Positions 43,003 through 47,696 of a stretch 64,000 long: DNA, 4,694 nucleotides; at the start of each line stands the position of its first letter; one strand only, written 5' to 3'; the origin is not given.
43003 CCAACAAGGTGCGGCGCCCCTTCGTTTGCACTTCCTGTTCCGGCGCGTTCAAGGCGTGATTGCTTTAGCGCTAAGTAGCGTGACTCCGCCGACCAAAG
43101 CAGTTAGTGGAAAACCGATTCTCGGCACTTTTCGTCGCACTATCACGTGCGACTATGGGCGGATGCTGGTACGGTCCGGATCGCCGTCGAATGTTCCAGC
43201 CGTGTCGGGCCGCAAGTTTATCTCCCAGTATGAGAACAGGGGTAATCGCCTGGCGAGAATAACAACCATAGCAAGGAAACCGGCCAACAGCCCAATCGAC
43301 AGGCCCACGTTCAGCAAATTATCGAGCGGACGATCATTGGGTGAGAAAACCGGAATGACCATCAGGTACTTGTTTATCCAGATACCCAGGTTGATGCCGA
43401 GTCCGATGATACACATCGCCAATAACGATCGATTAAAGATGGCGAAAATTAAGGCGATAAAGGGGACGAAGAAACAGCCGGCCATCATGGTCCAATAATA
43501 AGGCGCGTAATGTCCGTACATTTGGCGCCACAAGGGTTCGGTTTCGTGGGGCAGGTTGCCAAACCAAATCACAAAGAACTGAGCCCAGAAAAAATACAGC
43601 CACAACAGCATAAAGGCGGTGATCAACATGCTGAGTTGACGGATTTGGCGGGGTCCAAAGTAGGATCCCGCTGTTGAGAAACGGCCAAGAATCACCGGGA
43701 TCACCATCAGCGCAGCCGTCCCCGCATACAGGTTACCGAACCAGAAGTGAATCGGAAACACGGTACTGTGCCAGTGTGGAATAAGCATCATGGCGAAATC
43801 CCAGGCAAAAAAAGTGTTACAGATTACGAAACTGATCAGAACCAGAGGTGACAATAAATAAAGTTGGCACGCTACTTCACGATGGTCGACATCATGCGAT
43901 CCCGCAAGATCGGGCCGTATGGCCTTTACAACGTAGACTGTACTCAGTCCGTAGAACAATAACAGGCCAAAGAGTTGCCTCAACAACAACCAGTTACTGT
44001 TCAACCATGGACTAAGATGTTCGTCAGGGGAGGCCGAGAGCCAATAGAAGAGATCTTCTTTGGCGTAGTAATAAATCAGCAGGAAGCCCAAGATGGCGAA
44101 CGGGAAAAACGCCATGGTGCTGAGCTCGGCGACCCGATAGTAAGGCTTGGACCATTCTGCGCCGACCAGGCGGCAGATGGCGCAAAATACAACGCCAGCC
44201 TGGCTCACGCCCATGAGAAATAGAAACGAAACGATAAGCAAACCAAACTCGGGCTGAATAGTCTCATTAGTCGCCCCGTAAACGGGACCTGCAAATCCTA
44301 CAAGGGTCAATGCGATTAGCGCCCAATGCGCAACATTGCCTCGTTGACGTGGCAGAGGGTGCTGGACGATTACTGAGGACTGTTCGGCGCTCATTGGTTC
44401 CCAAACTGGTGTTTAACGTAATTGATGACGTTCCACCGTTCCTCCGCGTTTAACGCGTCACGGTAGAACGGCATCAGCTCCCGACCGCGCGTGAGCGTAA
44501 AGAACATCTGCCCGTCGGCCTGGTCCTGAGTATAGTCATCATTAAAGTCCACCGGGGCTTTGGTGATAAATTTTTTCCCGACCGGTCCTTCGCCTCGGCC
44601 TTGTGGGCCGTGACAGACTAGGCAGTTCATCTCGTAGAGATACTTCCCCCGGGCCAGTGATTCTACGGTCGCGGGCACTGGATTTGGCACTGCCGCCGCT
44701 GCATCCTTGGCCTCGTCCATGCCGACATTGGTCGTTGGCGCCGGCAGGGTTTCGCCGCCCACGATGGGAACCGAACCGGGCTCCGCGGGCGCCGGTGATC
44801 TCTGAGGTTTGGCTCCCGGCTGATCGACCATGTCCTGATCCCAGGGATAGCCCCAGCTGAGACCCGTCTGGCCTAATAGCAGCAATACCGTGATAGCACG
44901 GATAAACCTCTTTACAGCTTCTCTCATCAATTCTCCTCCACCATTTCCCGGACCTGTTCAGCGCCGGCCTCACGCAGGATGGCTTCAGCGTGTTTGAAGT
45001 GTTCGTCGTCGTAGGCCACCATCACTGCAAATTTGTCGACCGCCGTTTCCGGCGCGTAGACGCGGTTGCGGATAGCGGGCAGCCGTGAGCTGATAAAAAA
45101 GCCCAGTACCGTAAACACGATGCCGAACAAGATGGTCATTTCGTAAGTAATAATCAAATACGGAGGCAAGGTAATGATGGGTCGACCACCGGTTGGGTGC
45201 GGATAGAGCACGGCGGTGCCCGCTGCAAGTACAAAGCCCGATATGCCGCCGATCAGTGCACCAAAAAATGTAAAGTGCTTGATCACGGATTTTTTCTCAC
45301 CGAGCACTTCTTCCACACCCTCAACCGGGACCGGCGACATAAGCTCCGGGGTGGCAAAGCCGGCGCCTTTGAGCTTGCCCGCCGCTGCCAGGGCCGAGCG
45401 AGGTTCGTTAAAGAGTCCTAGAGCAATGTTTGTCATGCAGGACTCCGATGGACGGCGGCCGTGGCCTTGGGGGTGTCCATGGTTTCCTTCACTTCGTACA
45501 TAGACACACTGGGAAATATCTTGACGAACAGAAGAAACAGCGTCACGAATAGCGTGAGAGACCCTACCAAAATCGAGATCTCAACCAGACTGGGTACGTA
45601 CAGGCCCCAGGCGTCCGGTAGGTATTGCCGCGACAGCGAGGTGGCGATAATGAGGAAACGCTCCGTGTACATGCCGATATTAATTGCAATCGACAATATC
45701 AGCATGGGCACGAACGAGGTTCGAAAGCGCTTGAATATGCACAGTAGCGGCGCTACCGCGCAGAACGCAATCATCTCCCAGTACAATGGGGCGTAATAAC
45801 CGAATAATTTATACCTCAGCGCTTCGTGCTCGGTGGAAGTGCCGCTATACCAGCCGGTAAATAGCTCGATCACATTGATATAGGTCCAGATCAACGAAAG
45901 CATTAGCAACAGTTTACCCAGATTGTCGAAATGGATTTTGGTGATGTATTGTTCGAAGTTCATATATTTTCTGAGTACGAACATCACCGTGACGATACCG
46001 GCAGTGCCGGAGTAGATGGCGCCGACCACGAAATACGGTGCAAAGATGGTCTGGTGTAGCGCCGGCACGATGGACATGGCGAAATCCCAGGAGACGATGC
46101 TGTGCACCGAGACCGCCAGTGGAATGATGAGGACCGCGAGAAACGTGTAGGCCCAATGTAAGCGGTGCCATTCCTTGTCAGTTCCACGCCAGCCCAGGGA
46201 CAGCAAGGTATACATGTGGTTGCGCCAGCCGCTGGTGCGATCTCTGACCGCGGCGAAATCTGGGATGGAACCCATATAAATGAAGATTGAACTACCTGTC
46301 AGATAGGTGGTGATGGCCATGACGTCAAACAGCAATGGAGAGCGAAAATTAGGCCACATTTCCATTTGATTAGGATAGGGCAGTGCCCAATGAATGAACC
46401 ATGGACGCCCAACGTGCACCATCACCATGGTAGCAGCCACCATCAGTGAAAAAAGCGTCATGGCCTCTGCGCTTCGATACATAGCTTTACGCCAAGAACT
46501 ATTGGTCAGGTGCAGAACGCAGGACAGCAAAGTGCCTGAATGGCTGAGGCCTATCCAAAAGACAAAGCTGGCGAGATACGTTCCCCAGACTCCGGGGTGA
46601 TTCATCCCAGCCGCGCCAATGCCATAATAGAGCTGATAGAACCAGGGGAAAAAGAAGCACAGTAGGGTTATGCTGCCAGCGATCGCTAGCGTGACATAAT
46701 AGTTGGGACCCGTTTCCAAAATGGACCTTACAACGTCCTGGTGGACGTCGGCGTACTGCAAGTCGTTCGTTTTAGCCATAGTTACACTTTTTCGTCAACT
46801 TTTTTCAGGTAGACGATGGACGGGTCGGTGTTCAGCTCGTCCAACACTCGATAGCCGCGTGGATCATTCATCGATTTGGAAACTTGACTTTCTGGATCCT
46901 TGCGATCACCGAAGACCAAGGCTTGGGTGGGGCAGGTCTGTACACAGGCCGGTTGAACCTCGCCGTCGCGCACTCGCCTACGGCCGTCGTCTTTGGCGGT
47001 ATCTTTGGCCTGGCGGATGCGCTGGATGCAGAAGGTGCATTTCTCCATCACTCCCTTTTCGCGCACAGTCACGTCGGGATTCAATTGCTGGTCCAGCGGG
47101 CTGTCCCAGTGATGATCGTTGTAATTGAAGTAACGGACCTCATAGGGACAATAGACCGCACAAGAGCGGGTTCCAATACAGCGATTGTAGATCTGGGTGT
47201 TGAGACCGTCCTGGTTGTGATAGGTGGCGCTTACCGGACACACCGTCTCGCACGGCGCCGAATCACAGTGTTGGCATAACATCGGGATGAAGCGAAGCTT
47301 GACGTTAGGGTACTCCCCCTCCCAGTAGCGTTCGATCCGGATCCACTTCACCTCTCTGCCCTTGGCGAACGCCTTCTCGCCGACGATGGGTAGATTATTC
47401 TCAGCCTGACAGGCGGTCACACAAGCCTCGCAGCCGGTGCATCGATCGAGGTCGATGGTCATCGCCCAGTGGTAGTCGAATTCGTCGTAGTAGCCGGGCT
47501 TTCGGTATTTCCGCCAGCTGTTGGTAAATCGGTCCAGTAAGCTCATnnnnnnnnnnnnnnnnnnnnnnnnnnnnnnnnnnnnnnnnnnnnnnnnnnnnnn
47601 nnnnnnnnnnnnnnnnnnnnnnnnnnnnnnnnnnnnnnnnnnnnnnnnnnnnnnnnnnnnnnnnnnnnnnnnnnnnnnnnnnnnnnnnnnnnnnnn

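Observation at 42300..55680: High-GC 13 kb island encoding a fused caa3 oxidase and Alternative Complex III respiratory supercluster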

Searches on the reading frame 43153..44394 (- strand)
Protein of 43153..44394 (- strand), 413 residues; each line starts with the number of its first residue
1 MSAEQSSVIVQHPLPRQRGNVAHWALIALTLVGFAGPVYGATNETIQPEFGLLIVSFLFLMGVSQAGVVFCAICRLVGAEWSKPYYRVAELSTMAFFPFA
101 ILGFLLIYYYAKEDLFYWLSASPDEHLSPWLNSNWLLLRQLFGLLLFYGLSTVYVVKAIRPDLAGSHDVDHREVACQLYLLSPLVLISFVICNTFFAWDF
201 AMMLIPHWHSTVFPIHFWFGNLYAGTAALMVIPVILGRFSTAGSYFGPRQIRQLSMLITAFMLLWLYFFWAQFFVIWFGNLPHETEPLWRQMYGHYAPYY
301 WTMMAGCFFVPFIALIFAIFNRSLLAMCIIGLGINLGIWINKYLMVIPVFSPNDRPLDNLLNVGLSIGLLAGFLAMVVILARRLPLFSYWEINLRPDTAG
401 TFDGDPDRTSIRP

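Call 4: search_protein_families(library=pfam, proteins=[window:43153-44394:-], max_evalue=0.01)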
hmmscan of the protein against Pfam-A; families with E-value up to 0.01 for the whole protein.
window:43153-44394:- (413 aa): 1 family
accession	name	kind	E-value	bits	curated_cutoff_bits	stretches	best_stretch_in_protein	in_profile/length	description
PF03916.19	NrfD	-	3.3e-07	30.7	25.8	1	49-348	10-307/313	Polysulphide reductase, NrfD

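Call 39: search_protein_families(library=ncbifam, proteins=[window:43153-44394:-], max_evalue=0.001)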
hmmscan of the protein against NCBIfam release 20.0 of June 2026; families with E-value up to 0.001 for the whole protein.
window:43153-44394:- (413 aa): 0 families

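Call 74: search_solved_structures(query=window:43153-44394:-, max_evalue=0.01)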
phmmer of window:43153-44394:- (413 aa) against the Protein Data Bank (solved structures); distinct sequences matched with E-value up to 0.01: 8.
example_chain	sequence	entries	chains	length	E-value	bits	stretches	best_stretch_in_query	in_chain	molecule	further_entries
6btm_C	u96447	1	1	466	4.4e-21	78.7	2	180-393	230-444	Alternative Complex III subunit C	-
6f0k_C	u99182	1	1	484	9.7e-19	71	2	180-353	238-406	Polysulphide reductase NrfD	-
8k9e_C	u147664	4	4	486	3.4e-16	62.6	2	182-394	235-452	Polysulphide reductase NrfD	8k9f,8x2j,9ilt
8k9e_F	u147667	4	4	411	4.2e-16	62.3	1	125-391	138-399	Quinol:cytochrome c oxidoreductase quinone-binding subunit 2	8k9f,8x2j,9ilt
6f0k_F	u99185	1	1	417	2.1e-14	56.7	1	42-369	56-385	ActF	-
6lod_C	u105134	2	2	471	2.6e-12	49.9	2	165-392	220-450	Polysulphide reductase NrfD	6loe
6btm_F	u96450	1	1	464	4.3e-11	45.8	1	50-374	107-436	Alternative Complex III subunit F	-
6lod_F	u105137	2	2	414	1.5e-10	44.1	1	49-360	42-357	Uncharacterized protein ActF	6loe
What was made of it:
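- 43153..44394 (-): actF: second NrfD-like membrane subunit. PF03916 at E = 3.3e-7 (call 4); matches ACIII chains F and C (call 74).
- On Alternative Complex III (ACIII, Act): ActF matches chains F and C (call 74).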

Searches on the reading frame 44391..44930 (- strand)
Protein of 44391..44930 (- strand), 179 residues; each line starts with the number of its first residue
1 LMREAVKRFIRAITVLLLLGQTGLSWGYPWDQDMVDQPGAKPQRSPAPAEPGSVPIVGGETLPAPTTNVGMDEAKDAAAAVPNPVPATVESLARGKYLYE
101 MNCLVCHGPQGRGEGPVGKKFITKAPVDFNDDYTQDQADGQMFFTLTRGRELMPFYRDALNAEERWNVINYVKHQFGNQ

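Call 4: search_protein_families(library=pfam, proteins=[window:44391-44930:-], max_evalue=0.01)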
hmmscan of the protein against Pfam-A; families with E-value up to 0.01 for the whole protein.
window:44391-44930:- (179 aa): 2 families
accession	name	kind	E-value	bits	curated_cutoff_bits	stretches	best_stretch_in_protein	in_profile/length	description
PF13442.11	Cytochrome_CBB3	-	3e-11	43.9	27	1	92-172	3-68/68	Cytochrome C oxidase, cbb3-type, subunit III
PF00034.26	Cytochrom_C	-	2.6e-10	41.9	21.3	1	93-174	2-88/90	Cytochrome c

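Call 76: search_solved_structures(query=window:44391-44930:-, max_evalue=0.01)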
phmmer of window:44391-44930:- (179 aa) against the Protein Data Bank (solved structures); distinct sequences matched with E-value up to 0.01: 20.
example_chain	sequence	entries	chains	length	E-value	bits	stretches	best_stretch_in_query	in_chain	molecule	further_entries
6f0k_E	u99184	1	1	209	8.3e-14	55.2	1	42-173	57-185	Quinol:cytochrome c oxidoreductase monoheme cytochrome subunit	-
6lod_E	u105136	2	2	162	6.7e-13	52.3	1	34-174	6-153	Cytochrome c domain-containing protein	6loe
9vr0_A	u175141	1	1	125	8e-12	48.8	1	76-174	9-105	Cytochrome c552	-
7o9u_A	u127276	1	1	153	1.4e-11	48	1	76-174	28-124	Cytochrome c552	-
6h5l_B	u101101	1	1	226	2.9e-10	43.7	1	81-173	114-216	Conserved hypothetical cytochrome protein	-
6btm_E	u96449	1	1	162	1.3e-08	38.3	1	77-172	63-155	Alternative Complex III subunit E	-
8snh_G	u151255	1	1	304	3e-07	33.9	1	82-135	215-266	Cbb3-type cytochrome c oxidase subunit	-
9wcx_U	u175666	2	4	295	3.2e-07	33.8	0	90-173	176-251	Cytochrome bc1 complex cytochrome c subunit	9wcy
7q21_C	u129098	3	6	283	4e-06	30.2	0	89-174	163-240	Cytochrome bc1 complex cytochrome c subunit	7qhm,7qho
8smr_G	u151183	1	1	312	9.2e-06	29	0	90-125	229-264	Cbb3-type cytochrome c oxidase subunit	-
6hwh_M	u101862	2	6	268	1.5e-05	28.3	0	91-174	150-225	Cytochrome bc1 complex cytochrome c subunit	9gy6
8ovc_O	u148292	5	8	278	1.8e-05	28.1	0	91-174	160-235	Cytochrome bc1 complex cytochrome c subunit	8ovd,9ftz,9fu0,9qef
3mk7_C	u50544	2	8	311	2e-05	27.9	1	68-125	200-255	Cytochrome c oxidase, cbb3-type, subunit P | Cbb3-type cytochrome c oxidase subunit CcoP1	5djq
6adq_C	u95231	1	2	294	2.1e-05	27.8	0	91-174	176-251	Cytochrome bc1 complex cytochrome c subunit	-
8k9e_E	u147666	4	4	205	2.2e-05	27.8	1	44-172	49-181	Cytochrome c domain-containing protein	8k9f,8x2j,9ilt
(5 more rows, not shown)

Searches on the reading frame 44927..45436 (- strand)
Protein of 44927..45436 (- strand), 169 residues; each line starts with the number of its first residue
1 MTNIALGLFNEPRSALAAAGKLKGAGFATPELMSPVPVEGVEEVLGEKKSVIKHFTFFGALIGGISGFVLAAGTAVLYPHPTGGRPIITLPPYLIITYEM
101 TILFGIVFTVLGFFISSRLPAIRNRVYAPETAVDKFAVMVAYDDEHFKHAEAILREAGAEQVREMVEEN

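Call 4: search_protein_families(library=pfam, proteins=[window:44927-45436:-], max_evalue=0.01)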
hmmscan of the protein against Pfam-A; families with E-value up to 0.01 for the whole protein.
window:44927-45436:- (169 aa): 1 family
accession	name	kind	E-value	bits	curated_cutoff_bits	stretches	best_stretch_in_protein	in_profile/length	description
PF11821.13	ActD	-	1.9e-42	145.3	25.7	1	5-164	3-170/170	Alternative complex III, ActD subunit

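Call 43: search_solved_structures(query=window:44927-45436:-, max_evalue=0.01)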
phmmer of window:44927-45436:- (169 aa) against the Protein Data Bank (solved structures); distinct sequences matched with E-value up to 0.01: 4.
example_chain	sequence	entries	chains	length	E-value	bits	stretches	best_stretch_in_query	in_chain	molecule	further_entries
6f0k_D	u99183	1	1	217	1.6e-13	54.2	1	6-149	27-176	ActD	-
6lod_D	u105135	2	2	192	1.7e-13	54.1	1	8-148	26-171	Uncharacterized protein ActD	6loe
8k9e_D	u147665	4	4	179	1.4e-12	51.1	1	8-128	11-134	Quinol:cytochrome c oxidoreductase membrane protein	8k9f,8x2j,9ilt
6btm_D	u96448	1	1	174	2.4e-08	37.4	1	4-163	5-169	Alternative Complex III subunit D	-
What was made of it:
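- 44927..45436 (-): actD. PF11821 ActD at E = 1.9e-42 (call 4); matches the ActD chains of solved ACIII (call 43).
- On Alternative Complex III (ACIII, Act): PF11821 at E = 1.9e-42 and matches to ActD chains (calls 4, 43).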

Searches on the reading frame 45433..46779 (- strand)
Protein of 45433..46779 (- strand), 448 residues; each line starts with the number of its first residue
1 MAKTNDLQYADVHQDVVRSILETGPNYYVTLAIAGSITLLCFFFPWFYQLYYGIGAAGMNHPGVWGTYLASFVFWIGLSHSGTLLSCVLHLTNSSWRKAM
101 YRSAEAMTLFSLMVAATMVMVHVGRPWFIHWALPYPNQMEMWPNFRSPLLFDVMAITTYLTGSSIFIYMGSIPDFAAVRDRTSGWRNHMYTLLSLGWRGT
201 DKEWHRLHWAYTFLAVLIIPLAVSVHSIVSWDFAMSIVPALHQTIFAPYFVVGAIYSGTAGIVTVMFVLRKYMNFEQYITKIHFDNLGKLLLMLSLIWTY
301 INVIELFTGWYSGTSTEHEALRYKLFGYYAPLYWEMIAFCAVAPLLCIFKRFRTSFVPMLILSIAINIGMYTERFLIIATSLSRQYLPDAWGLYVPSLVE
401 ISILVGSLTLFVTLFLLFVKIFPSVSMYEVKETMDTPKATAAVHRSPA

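Call 3: search_protein_families(library=pfam, proteins=[window:45433-46779:-], max_evalue=0.01)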
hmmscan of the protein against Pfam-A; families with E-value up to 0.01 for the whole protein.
window:45433-46779:- (448 aa): 1 family
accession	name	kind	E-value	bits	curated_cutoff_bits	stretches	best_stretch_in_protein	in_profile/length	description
PF03916.19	NrfD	-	5.8e-25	89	25.8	1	58-382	4-309/313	Polysulphide reductase, NrfD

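Call 39: search_protein_families(library=ncbifam, proteins=[window:45433-46779:-], max_evalue=0.001)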
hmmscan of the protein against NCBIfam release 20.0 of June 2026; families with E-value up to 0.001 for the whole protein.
window:45433-46779:- (448 aa): 2 families
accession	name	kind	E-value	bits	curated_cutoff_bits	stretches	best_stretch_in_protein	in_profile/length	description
NF045798.1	DsrP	equivalog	6.4e-20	71.9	350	2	18-168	3-141/346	sulfate reduction electron transfer complex DsrMKJOP subunit DsrP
NF008133.1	PRK10881.1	equivalog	6e-06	26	450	1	31-425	16-374/377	Ni/Fe-hydrogenase cytochrome b subunit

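Call 42: search_solved_structures(query=window:45433-46779:-, max_evalue=0.001)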
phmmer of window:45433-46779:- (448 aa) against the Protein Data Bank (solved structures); distinct sequences matched with E-value up to 0.001: 7.
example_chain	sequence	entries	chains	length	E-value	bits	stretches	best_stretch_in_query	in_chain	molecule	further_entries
6lod_C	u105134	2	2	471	2.4e-102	346.8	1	26-439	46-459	Polysulphide reductase NrfD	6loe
6f0k_C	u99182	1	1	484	1.9e-101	343.8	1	30-434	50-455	Polysulphide reductase NrfD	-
6btm_C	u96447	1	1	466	2.6e-101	343.4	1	6-433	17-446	Alternative Complex III subunit C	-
8k9e_C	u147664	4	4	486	5.4e-100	339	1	37-433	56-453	Polysulphide reductase NrfD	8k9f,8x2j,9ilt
6btm_F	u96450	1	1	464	9.9e-09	38.2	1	223-414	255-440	Alternative Complex III subunit F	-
6f0k_F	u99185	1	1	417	1.8e-06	30.8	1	225-364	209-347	ActF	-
8k9e_F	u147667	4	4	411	0.00028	23.6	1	219-423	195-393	Quinol:cytochrome c oxidoreductase quinone-binding subunit 2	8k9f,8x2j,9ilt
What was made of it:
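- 45433..46779 (-): actC: NrfD-type membrane subunit, the quinol-binding subunit in solved ACIII. Matches ACIII chain C of 6lod, 6f0k, 6btm and 8k9e at E = 1e-100 to 1e-102 (call 42).
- On Alternative Complex III (ACIII, Act): E = 1e-100 to 1e-102 against 6lod_C, 6f0k_C, 6btm_C and 8k9e_C, near full length (call 42).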

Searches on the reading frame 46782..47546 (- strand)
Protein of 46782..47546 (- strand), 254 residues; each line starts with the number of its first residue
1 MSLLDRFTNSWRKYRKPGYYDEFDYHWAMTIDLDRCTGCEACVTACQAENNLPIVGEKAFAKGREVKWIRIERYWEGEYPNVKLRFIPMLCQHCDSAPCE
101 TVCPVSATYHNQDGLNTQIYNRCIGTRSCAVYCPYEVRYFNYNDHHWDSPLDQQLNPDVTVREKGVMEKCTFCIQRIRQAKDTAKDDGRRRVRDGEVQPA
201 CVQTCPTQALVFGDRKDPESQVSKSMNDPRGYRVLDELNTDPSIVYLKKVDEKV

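Call 3: search_protein_families(library=pfam, proteins=[window:46782-47546:-], max_evalue=0.01)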
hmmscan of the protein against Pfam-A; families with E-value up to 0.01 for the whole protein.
window:46782-47546:- (254 aa): 14 families
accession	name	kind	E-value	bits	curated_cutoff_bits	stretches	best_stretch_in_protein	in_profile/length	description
PF13247.11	Fer4_11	-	2.2e-14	53.9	26.2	1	83-146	2-67/100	4Fe-4S dicluster domain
PF12838.12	Fer4_7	-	9.6e-14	52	27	3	35-107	1-52/52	4Fe-4S dicluster domain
PF13237.11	Fer4_10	-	1.2e-08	35.2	25.5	1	29-53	2-28/53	4Fe-4S dicluster domain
PF00037.32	Fer4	-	1e-07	31.9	21.1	1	30-47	2-19/24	4Fe-4S binding domain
PF13183.11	Fer4_8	-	1.3e-07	32.4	27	1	33-105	2-66/68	4Fe-4S dicluster domain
PF12837.12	Fer4_6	-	5.5e-07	29.7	25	1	29-46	2-19/24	4Fe-4S binding domain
PF12797.12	Fer4_2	-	3.3e-06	27.1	24.5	1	27-47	1-21/22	4Fe-4S binding domain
PF13187.11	Fer4_9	-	3.6e-06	27.3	27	1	35-106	1-50/52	4Fe-4S dicluster domain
PF25160.1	LdpA_Fe-S-bd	-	4e-06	27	27.6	1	96-136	6-41/49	LdpA Fe-S cluster-binding domain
PF13534.11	Fer4_17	-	0.00044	21.2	22.2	0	116-137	39-60/61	4Fe-4S dicluster domain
PF13484.11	Fer4_16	-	0.00086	20.5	30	0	200-229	7-37/66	4Fe-4S double cluster binding domain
PF12800.12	Fer4_4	-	0.0017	19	24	0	34-47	2-15/17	4Fe-4S binding domain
PF13459.11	Fer4_15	-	0.0035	18.5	22.4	1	30-47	2-19/66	4Fe-4S single cluster domain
PF14697.11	Fer4_21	-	0.0096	16.5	35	1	30-47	35-52/59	4Fe-4S dicluster domain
